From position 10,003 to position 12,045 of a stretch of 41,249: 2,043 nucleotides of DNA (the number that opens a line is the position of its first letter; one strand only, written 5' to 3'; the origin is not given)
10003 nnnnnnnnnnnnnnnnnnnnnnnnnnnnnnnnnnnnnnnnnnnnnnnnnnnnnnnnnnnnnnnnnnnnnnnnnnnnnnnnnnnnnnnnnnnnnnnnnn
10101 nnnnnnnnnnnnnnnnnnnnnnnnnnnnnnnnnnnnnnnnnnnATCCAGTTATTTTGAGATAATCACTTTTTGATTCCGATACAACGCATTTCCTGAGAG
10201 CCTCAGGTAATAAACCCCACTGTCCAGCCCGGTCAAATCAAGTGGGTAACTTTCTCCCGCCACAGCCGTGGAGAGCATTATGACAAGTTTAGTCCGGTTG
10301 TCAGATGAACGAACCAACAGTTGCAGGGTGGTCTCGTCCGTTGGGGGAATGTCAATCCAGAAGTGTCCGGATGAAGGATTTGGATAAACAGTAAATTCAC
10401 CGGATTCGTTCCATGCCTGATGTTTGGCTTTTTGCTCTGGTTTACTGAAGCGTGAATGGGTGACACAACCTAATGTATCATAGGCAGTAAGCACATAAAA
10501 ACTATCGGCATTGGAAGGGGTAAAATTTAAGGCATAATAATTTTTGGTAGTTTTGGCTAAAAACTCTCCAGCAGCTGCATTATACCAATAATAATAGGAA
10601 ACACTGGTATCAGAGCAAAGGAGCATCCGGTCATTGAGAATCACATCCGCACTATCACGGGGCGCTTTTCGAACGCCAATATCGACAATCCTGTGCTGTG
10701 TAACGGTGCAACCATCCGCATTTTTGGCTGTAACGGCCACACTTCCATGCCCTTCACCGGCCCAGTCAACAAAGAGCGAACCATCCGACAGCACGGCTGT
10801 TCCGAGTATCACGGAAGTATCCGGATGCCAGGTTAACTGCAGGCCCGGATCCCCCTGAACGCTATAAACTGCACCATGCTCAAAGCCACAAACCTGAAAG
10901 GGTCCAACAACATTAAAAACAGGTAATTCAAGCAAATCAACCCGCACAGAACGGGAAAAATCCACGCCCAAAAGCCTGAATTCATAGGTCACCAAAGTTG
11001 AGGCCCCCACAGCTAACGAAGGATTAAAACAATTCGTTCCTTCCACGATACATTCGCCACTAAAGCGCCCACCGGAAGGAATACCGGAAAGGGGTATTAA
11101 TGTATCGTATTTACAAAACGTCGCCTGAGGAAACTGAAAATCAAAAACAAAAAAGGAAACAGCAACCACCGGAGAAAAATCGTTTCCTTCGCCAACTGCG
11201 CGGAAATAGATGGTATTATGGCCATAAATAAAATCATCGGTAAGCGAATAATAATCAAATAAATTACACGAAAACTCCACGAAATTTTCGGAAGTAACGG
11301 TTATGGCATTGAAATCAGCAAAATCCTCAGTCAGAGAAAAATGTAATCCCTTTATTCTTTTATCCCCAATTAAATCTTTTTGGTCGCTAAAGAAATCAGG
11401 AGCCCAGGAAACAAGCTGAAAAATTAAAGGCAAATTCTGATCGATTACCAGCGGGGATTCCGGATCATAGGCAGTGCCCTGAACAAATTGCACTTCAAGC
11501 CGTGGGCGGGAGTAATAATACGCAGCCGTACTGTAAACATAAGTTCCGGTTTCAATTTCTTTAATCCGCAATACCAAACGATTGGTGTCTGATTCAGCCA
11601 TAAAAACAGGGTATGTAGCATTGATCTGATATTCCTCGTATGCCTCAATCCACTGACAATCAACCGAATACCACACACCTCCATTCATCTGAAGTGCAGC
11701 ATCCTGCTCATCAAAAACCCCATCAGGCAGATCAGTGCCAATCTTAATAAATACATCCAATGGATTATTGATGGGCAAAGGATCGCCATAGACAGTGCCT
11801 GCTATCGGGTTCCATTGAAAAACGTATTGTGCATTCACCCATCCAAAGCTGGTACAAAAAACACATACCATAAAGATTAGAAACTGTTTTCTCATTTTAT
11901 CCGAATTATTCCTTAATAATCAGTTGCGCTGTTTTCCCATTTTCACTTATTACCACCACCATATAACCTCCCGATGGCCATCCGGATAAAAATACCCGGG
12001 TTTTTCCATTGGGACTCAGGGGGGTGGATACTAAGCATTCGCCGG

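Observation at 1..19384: A 19-kb, seven-gene co-directional surface operon that links a giant T9SS adhesin to OM barrels, a vWA protein and a MacB-like ABC transporter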

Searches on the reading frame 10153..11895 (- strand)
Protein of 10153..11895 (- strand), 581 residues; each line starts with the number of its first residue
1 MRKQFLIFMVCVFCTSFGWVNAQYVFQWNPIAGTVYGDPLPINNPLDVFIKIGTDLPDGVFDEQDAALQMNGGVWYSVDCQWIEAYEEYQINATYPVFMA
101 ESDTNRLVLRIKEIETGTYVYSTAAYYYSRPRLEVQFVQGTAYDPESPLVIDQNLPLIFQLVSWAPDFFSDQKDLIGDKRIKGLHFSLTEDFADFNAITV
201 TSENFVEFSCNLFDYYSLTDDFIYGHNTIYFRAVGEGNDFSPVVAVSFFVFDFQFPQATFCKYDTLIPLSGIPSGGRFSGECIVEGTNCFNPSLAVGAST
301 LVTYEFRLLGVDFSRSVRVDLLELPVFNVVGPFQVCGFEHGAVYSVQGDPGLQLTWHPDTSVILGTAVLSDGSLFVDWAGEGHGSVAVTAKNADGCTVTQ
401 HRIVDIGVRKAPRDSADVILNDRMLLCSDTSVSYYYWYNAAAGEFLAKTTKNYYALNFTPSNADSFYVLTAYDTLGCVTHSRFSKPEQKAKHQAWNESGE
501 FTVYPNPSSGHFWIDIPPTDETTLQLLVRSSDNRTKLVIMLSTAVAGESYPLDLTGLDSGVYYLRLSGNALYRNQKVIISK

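Call 5: search_protein_families(library=pfam, proteins=[window:10153-11895:-], max_evalue=0.01)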
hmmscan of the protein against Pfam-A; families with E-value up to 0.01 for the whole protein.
window:10153-11895:- (581 aa): 2 families
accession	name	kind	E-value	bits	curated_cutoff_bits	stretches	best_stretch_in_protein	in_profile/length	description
PF18962.6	Por_Secre_tail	-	1.6e-07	31.9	27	1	503-579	1-75/75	Secretion system C-terminal sorting domain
PF19081.6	Ig_7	-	0.0011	19.6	27.3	0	431-483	27-76/84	Ig-like domain CHU_C associated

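Call 6: search_protein_families(library=ncbifam, proteins=[window:10153-11895:-], max_evalue=0.01)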
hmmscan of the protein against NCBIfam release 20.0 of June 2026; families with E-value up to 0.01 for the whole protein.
window:10153-11895:- (581 aa): 2 families
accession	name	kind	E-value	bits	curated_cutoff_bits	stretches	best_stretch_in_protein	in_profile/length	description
TIGR04183.1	Por_Secre_tail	domain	1.7e-06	27.9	23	1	503-579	1-71/72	T9SS type A sorting domain-containing protein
NF038113.1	T9SSA_dep_M36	equivalog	0.00012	20.4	885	1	496-579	789-868/869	T9SS-dependent M36 family metallopeptidase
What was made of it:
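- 10150..11895 (-): A 581-aa T9SS cargo protein with Ig-like domains and a type A C-terminal sorting domain. PF18962 at 1.6e-7 and TIGR04183 at 1.7e-6 (calls 5, 6).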
